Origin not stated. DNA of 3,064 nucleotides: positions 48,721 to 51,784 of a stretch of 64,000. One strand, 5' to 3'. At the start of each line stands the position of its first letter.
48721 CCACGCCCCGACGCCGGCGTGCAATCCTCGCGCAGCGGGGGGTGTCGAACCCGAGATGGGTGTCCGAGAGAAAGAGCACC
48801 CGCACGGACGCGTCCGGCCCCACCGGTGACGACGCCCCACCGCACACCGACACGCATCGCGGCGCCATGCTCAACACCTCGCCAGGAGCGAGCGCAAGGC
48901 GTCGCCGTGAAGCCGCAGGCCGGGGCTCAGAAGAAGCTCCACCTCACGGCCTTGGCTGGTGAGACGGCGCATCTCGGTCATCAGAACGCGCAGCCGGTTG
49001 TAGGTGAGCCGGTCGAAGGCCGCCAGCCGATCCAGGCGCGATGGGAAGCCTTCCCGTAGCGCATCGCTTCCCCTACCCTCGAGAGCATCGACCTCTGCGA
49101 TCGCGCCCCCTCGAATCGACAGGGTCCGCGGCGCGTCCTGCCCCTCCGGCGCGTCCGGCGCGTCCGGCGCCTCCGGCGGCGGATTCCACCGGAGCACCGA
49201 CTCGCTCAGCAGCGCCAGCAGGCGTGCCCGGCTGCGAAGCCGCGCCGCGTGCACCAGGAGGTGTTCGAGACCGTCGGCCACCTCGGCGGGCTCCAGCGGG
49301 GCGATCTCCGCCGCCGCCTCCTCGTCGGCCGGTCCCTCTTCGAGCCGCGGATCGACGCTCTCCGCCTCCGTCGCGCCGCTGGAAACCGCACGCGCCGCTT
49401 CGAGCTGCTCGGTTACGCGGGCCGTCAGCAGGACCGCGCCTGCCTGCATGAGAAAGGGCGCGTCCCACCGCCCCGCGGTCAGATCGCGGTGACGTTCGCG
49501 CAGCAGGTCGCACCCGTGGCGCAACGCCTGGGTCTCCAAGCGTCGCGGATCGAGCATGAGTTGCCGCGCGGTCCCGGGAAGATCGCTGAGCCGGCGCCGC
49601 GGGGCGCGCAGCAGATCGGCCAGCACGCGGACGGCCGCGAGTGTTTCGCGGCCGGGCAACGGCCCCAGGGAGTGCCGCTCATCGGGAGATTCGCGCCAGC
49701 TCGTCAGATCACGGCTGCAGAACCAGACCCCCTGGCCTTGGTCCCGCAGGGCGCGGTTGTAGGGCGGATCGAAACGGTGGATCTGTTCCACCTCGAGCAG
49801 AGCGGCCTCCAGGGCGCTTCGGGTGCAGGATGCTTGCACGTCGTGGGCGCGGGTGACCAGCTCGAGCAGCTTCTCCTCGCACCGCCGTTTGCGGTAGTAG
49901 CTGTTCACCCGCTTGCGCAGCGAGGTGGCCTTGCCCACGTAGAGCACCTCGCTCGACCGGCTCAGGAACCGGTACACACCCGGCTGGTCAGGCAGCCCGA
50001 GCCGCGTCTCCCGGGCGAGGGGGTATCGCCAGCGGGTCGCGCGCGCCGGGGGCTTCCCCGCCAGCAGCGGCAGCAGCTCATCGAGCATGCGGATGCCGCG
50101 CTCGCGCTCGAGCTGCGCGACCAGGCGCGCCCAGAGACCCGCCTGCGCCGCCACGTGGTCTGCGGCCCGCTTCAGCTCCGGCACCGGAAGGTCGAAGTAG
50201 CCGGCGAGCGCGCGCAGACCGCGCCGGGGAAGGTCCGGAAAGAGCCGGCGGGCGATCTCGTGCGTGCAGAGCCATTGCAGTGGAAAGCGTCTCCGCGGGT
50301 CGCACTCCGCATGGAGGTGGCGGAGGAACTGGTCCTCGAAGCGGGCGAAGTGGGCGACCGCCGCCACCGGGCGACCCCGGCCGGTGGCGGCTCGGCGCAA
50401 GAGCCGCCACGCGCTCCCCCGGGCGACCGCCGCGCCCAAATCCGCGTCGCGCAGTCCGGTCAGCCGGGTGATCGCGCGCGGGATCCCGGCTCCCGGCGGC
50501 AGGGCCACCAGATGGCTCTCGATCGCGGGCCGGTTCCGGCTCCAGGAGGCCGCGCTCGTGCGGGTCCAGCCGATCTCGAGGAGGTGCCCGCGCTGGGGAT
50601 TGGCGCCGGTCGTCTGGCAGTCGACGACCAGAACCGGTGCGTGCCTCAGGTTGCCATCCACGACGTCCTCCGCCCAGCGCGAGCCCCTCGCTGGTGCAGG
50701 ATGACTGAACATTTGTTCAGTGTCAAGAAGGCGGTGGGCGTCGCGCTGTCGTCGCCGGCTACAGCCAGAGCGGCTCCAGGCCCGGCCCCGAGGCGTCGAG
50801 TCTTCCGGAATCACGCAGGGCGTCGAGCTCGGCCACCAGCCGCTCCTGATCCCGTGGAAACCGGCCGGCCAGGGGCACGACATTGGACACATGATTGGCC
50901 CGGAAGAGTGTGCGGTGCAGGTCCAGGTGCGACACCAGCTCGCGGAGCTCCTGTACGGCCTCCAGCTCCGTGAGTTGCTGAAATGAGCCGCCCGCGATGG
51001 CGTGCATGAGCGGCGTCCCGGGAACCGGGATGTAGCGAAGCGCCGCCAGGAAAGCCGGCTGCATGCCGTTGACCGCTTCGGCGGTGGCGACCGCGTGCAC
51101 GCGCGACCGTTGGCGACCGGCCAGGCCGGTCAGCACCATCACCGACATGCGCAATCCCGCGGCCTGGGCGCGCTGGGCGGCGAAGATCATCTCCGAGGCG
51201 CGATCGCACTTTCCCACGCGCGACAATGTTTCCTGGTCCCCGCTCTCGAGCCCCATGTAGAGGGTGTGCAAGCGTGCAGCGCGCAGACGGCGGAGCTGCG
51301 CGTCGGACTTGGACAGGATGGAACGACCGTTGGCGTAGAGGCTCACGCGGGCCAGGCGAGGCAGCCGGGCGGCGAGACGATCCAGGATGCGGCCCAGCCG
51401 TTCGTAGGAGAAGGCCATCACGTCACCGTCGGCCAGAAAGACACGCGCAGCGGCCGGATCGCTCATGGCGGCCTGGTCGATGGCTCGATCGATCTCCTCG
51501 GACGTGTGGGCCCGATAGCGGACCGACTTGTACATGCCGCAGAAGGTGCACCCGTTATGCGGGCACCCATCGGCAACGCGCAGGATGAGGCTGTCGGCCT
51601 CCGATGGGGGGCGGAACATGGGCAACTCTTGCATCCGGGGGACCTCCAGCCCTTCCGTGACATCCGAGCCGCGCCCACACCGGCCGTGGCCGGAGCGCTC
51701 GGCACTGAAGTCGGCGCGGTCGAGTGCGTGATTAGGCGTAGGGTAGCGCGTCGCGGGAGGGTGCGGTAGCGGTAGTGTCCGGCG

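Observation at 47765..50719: SOS-box-like palindrome over the start codon of a DnaQ-exonuclease/GIY-YIG + SbcD-like phosphoesterase operon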

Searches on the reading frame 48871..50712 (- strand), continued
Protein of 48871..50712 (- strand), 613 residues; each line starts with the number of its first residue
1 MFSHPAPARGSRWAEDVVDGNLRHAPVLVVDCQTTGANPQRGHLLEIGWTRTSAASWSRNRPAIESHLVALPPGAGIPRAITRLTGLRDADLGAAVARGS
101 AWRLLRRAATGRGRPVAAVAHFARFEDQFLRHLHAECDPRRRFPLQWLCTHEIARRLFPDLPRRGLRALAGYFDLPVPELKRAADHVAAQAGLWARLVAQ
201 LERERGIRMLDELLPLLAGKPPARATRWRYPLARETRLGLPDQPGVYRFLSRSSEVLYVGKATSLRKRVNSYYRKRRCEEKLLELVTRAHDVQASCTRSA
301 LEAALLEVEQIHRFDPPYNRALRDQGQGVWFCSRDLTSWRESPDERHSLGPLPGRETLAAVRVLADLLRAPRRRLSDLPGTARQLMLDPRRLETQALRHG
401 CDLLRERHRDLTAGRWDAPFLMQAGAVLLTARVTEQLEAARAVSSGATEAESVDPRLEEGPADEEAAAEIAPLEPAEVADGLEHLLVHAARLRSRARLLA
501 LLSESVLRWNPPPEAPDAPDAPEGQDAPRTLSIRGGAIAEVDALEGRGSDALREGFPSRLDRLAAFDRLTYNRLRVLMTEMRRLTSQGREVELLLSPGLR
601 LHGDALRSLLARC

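Call 36: search_solved_structures(query=A1, max_evalue=0.01)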
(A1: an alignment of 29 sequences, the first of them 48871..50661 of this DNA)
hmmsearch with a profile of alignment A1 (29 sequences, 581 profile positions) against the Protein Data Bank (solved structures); distinct sequences matched with E-value up to 0.01: 15.
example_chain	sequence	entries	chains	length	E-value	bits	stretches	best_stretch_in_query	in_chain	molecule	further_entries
1yd6_A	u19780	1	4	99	4.3e-24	88.4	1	225-314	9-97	UvrC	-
1ycz_A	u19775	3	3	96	1.2e-13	53.9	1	225-314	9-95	UvrABC system protein C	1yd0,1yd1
1yd4_A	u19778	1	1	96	1e-12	50.8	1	225-314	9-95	UvrABC system protein C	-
1yd3_A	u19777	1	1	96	1.1e-12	50.7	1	225-314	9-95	UvrABC system protein C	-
1yd2_A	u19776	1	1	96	1.1e-12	50.7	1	225-314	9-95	UvrABC system protein C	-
1yd5_A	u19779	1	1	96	3.2e-12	49.2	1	225-314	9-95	UvrABC system protein C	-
9qpc_A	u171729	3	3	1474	8.2e-09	37.9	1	56-208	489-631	DNA polymerase III PolC-type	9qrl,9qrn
2p1j_A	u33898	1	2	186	4.4e-08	35.5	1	7-192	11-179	DNA polymerase III polC-type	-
2is3_A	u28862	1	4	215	8.5e-06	28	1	11-141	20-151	Ribonuclease T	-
3nh0_A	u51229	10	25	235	1.1e-05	27.7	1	11-141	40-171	Ribonuclease T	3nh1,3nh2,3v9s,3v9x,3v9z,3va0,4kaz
8zef_A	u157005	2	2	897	1.2e-05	27.5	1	12-180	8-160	3'-5' exonuclease DinG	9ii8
3ngy_A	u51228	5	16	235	2.3e-05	26.6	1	11-141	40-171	Ribonuclease T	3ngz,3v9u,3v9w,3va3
2f96_A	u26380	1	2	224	0.0002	23.4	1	11-129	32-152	Ribonuclease T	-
8fyc_K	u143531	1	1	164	0.0003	22.9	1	11-90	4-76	DEDDh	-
8fy9_A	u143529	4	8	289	0.00059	21.9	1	9-89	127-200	Cas2-DEDDh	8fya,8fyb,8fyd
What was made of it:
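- On GIY-YIG nucleases (UvrC/Cho branch): The profile hits UvrC GIY-YIG in the PDB at 4e-24 (call 36).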

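Call 49: find_encoding_contigs(protein=P0045, flank=10000, max_places=1)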
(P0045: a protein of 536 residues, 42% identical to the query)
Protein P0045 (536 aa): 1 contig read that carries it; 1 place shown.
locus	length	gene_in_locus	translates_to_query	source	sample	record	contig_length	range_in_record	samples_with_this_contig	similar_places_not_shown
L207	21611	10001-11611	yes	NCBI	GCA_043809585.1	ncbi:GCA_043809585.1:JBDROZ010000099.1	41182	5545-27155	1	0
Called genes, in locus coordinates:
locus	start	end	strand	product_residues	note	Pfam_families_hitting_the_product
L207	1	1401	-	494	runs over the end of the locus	-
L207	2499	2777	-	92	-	PF13560:HTH_31 (weak), PF01381:HTH_3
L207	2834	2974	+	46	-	PF01078:Mg_chelatase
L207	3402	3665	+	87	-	-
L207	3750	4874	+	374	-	PF07603:Lcl_C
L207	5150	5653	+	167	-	PF05163:DinB, PF12867:DinB_2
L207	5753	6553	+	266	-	PF13739:PdaC (weak), PF11738:DUF3298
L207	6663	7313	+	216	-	PF04337:DUF480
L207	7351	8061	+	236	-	PF13852:DUF4197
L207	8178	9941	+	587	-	PF00149:Metallophos, PF13860:FlgD_ig (weak)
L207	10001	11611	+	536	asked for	-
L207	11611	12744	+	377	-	PF00149:Metallophos, PF12850:Metallophos_2 (faint)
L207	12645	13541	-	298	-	PF14054:DUF4249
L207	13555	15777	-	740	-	PF13620:CarboxypepD_reg, PF13715:CarbopepD_reg_2, PF07715:Plug (weak)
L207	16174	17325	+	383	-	PF16656:Pur_ac_phosph_N (faint), PF00041:fn3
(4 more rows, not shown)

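Call 50: find_encoding_contigs(protein=P0005, flank=10000, max_places=1)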
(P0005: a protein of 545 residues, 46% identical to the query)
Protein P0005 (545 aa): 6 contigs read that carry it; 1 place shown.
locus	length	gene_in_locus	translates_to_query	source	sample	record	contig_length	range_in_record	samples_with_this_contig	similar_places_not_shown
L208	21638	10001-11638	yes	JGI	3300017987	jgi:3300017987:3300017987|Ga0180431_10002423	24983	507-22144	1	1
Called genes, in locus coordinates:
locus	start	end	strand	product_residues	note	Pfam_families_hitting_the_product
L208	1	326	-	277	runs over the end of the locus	?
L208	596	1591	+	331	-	-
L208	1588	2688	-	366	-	PF00581:Rhodanese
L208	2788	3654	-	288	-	PF01904:DUF72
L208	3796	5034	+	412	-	-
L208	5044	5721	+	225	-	PF01596:Methyltransf_3, PF13847:Methyltransf_31 (weak), PF13578:Methyltransf_24, PF13649:Methyltransf_25 (weak)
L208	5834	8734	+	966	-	PF04389:Peptidase_M28, PF13860:FlgD_ig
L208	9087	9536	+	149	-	PF03572:Peptidase_S41 (faint)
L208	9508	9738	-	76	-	-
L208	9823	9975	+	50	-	-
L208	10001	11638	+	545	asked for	-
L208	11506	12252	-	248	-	-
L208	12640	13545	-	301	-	PF00892:EamA (weak)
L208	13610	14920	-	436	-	PF05139:Erythro_esteras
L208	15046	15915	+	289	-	PF00196:GerE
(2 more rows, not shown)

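Call 51: find_encoding_contigs(protein=P0006, flank=10000, max_places=1)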
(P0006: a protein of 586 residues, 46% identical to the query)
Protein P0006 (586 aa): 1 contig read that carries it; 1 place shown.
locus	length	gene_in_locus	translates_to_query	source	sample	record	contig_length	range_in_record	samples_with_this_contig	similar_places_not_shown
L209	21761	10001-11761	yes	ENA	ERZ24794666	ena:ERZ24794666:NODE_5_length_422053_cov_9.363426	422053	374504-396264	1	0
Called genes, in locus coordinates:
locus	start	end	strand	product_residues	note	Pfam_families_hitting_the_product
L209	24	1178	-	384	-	PF04055:Radical_SAM, PF13186:SPASM (weak)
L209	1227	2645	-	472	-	PF02310:B12-binding, PF04055:Radical_SAM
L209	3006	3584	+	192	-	PF01521:Fe-S_biosyn, PF01106:NifU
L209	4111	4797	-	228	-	PF02511:Thy1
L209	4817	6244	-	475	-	PF00171:Aldedh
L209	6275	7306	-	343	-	PF03447:NAD_binding_3 (weak), PF00742:Homoserine_dh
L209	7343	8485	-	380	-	PF01053:Cys_Met_Meta_PP, PF00155:Aminotran_1_2 (weak)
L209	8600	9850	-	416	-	-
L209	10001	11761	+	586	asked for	-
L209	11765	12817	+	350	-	PF00149:Metallophos, PF12850:Metallophos_2 (weak)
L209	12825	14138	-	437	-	PF07690:MFS_1 (weak), PF11700:ATG22, PF07690:MFS_1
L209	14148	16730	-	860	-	PF01839:FG-GAP (faint), PF13517:FG-GAP_3, PF13860:FlgD_ig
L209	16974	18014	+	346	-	PF01208:URO-D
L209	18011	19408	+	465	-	PF04055:Radical_SAM, PF06969:HemN_C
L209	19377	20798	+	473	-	PF01266:DAO (weak), PF01593:Amino_oxidase, PF13450:NAD_binding_8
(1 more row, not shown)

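Call 57: search_protein_families(library=padloc, proteins=[window:48871-50661:-], max_evalue=0.001)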
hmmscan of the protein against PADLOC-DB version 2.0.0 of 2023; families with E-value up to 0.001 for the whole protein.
window:48871-50661:- (596 aa): 2 families
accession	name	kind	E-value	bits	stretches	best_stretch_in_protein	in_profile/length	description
PDLC01247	DEDDh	-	3.7e-16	58.1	1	11-175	1-136/139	"CAS-I,CAS-II,CAS-III,CAS-IV,CAS-V,CAS-VI; associated"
PDLC05027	PDC-S48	-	3.1e-10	37.7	1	12-190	8-176/411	-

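Call 79: predict_structure(alignment_id=A1)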
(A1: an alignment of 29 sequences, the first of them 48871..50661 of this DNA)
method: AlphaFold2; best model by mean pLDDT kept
length: 596 residues; sequences in the alignment: 29
mean_pLDDT: 89.0   pTM: 0.85
mean pLDDT of the five models: 89.0, 87.8, 87.4, 86.4, 86.1
residues with pLDDT >= 90: 445; 70-90: 94; 50-70: 30; < 50: 27
segments of 3 or more residues with pLDDT < 50: 430-451, 528-532
pLDDT, mean of each block of 10 residues (from residue 1): 86 97 97 96 93 96 94 96 97 84 97 98 94 96 93 91 94 97 97 94 90 95 95 95 95 90 90 96 88 92 80 95 96 95 96 85 95 94 96 92 96 95 74 38 39 85 98 97 94 69 57 87 62 60 93 93 90 88 90 93
secondary structure, 60 per line:
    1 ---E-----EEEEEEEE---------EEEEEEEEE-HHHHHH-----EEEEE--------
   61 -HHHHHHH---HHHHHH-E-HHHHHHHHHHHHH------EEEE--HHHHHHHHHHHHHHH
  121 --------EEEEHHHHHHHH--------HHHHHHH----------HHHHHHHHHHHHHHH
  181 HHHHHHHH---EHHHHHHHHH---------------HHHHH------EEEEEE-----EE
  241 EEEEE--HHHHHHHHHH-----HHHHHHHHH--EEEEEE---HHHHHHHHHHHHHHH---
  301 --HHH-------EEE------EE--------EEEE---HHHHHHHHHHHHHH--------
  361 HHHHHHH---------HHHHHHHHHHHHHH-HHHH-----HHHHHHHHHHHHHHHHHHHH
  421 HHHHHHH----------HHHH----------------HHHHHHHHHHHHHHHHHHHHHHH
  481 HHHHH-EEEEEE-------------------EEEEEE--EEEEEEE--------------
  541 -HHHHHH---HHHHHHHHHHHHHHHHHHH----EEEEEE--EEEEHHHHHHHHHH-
elements in order: E10-17 E27-35 H37-42 E48-52 H62-68 H72-77 H81-93 E100-103 H106-120 E129-132 H133-140 H149-155 H166-188 H193-201 H217-221 E228-233 E239-245 H248-257 H263-271 E274-279 H283-297 E313-315 E332-335 H339-352 H361-367 H377-390 H392-395 H401-427 H438-441 H458-485 E487-492 E512-517 E520-526 H542-547 H551-569 E574-579 E582-585 H586-595

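Call 82: fold_search(model_id=the predicted structure, library=pdb)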
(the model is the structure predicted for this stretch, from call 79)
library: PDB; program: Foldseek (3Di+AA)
matches with E <= 10: 430; with E <= 0.001: 194
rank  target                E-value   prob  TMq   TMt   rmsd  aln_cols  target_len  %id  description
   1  9qrn_A                1.4e-07  1.00  0.28  0.15   2.6       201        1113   21  DNA polymerase without DNA or inhibitor (released 2025-09-24)
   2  9qpc_A                2.7e-07  1.00  0.28  0.14   2.6       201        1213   21  DNA polymerase with inhibitor (released 2025-09-24)
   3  8zef_A                6.0e-07  1.00  0.26  0.18   2.3       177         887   21  Crystal structure of Staphylococcus aureus DinG protein in complex with ssDNA and Ca2+ (released 2025-05-21)
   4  9ii8_A                1.5e-06  1.00  0.27  0.18   2.6       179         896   21  Crystal structure of Staphylococcus aureus DinG protein in complex with ssDNA (released 2025-06-25)
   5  3v9u_B                2.5e-06  1.00  0.25  0.66   4.0       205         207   18  Crystal structure of RNase T in complex with a preferred ssDNA (AAT) with two Mg in the active site (released 2012-07-11)
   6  3nh2_B                8.4e-06  1.00  0.25  0.65   4.2       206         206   18  Crystal structure of RNase T in complex with a stem DNA with a 3' overhang (released 2011-02-16)
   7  8h2f                  9.8e-06  1.00  0.25  0.80   3.1       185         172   17  Crystal structure of DnaQ domain in complex witn TMP of Streptococcus thermophilus strain DGCC 7710 (released 2023-09-13)
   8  3v9w_A                9.8e-06  1.00  0.25  0.66   4.2       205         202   18  Crystal structure of RNase T in complex with a preferred ssDNA (TTA) with two Mg in the active site (released 2012-07-11)
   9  3v9x_C                1.3e-05  1.00  0.25  0.67   3.9       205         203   18  Crystal structure of RNase T in complex with a preferred ssDNA (AAA) with two Mg in the active site (released 2012-07-11)
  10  1yd6_D                1.3e-05  1.00  0.15  0.85   2.7        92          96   39  Crystal structure of the GIY-YIG N-terminal endonuclease domain of UvrC from Bacillus caldotenax (released 2005-03-01)
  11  3nh1_D                1.4e-05  1.00  0.25  0.66   4.2       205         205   18  Crystal structure of RNase T in complex with a preferred ssDNA (TAGG) with two Mg in the active site (released 2011-02-16)
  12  4kb0_A                1.6e-05  1.00  0.26  0.67   3.9       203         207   18  Crystal structure of RNase T in complex with a bluge DNA (Two nucleotide insertion CC ) (released 2014-03-05)
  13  4hcc_A                1.7e-05  1.00  0.27  0.35  10.9       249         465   14  The zinc ion bound form of crystal structure of E.coli ExoI-ssDNA complex (released 2013-10-09)
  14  3va3_B                1.8e-05  1.00  0.26  0.67   4.0       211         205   18  Crystal structure of RNase T in complex with a duplex DNA product (stem loop DNA with 2 nucleotide 3' overhang) (released 2012-07-11)
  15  3u3y_A                1.8e-05  1.00  0.26  0.63   4.6       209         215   17  Mouse TREX1 D200H mutant (released 2011-12-28)
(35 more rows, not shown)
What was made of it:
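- On DEDDh (DnaQ/epsilon) 3'-5' exonucleases: The fold is present (calls 79, 82).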

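Call 101: search_protein_representatives(protein=window:48871-50661:-)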
Query: 596 residues. Proteins with E-value up to 0.001 (for the whole library): 11528; up to 1e-10: 1961; up to 1e-30: 635. The best 150 are listed.
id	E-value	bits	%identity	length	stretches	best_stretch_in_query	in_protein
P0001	0.0e+00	1311.9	100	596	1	1-596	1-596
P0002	1.3e-155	536.0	55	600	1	5-595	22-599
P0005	6.6e-136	470.9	53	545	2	1-384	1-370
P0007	1.6e-131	456.5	47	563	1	6-593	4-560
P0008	1.7e-131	456.3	50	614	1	5-592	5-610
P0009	1.1e-130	453.6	51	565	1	4-585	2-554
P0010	5.5e-130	451.4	47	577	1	5-580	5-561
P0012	9.7e-128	443.9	48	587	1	5-594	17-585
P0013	1.1e-125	437.1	48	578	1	4-591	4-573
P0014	1.1e-122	427.2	49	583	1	5-592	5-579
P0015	2.4e-121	422.8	48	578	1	5-592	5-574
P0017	8.7e-118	411.1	45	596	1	3-593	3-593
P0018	2.1e-117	409.8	46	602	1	5-590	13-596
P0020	9.4e-114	397.8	44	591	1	5-586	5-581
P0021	1.9e-113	396.8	48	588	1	5-593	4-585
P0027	3.2e-108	379.5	44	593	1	2-594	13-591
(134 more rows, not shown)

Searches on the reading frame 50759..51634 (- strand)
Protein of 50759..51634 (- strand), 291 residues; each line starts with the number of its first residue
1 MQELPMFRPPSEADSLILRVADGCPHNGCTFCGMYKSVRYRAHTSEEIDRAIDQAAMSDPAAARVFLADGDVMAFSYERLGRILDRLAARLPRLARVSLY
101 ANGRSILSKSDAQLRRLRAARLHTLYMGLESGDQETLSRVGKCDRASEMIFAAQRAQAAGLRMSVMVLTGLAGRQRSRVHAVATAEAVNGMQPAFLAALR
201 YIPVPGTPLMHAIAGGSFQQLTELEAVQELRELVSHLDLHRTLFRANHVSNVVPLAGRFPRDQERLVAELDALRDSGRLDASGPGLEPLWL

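Call 9: search_protein_families(library=pfam, proteins=[window:50759-51634:-], max_evalue=0.01)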
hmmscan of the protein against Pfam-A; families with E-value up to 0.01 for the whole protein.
window:50759-51634:- (291 aa): 2 families
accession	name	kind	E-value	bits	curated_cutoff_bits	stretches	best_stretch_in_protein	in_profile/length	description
PF04055.27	Radical_SAM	-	6.3e-15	56.2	29.5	1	20-173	3-153/166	Radical SAM superfamily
PF22688.2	Hda_lid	-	0.00086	19.7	27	0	54-102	5-53/65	Hda, lid domain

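Call 12: find_encoding_contigs(protein=window:50759-51634:-, flank=10000, max_places=6)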
Protein window:50759-51634:- (291 aa): 2 contigs read that carry it; 2 places shown.
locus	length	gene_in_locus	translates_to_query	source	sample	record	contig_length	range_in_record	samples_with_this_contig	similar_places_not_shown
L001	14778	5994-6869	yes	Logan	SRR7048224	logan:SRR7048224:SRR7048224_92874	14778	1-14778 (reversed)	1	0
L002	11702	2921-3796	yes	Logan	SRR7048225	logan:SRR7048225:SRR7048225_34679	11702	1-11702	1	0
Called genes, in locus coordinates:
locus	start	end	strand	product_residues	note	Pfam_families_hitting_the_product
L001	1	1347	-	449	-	?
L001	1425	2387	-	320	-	PF13353:Fer4_12 (weak), PF00037:Fer4, PF12797:Fer4_2 (weak), PF12837:Fer4_6 (weak), PF13237:Fer4_10, PF13183:Fer4_8, PF13187:Fer4_9 (weak), PF04055:Radical_SAM, +4 more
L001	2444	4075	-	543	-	PF00171:Aldedh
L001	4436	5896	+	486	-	PF00512:HisKA, PF02518:HATPase_c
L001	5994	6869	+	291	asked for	PF04055:Radical_SAM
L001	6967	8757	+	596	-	-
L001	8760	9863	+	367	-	PF00149:Metallophos, PF12850:Metallophos_2 (weak)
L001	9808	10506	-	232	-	PF01596:Methyltransf_3, PF13578:Methyltransf_24, PF13649:Methyltransf_25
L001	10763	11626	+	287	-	PF01904:DUF72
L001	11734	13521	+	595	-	PF00082:Peptidase_S8, PF13860:FlgD_ig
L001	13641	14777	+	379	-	?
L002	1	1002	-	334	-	?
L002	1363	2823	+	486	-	PF00512:HisKA, PF02518:HATPase_c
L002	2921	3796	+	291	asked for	PF04055:Radical_SAM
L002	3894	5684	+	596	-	-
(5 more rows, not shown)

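Call 34: search_protein_families(library=ncbifam, proteins=[window:50759-51634:-], max_evalue=0.01)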
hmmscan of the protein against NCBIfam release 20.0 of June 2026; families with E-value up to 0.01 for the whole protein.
window:50759-51634:- (291 aa): 9 families
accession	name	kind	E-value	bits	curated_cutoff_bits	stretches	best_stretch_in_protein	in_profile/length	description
TIGR03471.1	HpnJ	equivalog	1.7e-07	30.5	577.6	1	21-219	203-394/472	hopanoid biosynthesis associated radical SAM protein HpnJ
TIGR04479.1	bcpD_PhpK_rSAM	subfamily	2.1e-07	29.7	600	1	7-209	233-427/504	PhpK family radical SAM P-methyltransferase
TIGR04013.1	B12_SAM_MJ_1487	hypoth_equivalog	4.1e-06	25.9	251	1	123-213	267-357/382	TIGR04013 family B12-binding domain/radical SAM domain-containing protein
TIGR03975.1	rSAM_ocin_1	subfamily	2.7e-05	22.9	281.85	1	26-177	275-418/606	RiPP maturation radical SAM C-methyltransferase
TIGR01212.1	TIGR01212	equivalog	4.7e-05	22.7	180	1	126-237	142-251/302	tRNA modification radical SAM protein MnmL/YtqA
TIGR02026.1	BchE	equivalog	0.00016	20.7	481.35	1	16-211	195-385/497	magnesium-protoporphyrin IX monomethyl ester anaerobic oxidative cyclase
TIGR00539.1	hemN_rel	equivalog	0.00045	19.4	205.4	1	40-170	32-160/361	radical SAM family heme chaperone HemW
TIGR04014.1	B12_SAM_MJ_0865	equivalog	0.002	17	360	1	22-213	167-358/434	methyl-coenzyme M reductase glutamine C-methyltransferase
TIGR04107.1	rSAM_HutW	equivalog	0.0082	15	400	0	27-225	51-254/419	heme anaerobic degradation radical SAM methyltransferase ChuW/HutW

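Call 47: list_cluster_members(proteins=[L001:2444-4075:-, L001:1425-2387:-, L001:4436-5896:+, L001:5994-6869:+, L001:8760-9863:+, L001:9808-10506:-, L001:10763-11626:+, L001:11734-13521:+])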
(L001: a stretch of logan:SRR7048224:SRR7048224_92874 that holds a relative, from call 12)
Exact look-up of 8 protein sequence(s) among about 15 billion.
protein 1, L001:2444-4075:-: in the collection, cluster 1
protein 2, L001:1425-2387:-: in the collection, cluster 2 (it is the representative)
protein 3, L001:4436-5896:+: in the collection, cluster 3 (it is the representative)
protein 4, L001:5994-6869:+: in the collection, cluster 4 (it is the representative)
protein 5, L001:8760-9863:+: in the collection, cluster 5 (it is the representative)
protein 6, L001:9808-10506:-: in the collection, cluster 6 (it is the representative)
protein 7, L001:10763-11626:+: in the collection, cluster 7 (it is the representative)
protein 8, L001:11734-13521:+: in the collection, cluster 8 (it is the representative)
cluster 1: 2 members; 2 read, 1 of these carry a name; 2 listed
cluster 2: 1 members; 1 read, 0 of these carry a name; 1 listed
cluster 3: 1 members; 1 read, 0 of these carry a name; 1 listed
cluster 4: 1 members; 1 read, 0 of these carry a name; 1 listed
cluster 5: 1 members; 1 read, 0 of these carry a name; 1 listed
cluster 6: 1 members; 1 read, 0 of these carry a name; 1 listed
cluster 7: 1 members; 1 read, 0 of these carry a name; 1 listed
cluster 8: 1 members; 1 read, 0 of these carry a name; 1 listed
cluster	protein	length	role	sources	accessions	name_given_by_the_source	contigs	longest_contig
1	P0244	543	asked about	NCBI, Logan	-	-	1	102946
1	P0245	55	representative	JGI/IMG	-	8-amino-7-oxononanoate synthase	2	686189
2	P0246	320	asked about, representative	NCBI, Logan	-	-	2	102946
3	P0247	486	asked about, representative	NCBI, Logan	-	-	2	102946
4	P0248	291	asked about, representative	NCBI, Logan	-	-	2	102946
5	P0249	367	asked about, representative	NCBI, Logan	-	-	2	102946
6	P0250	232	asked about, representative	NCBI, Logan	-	-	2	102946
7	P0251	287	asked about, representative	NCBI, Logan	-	-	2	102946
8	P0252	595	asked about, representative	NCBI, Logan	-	-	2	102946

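Call 57: search_protein_families(library=padloc, proteins=[window:50759-51634:-], max_evalue=0.001)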
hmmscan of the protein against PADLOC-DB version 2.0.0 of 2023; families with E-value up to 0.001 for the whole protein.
window:50759-51634:- (291 aa): 0 families
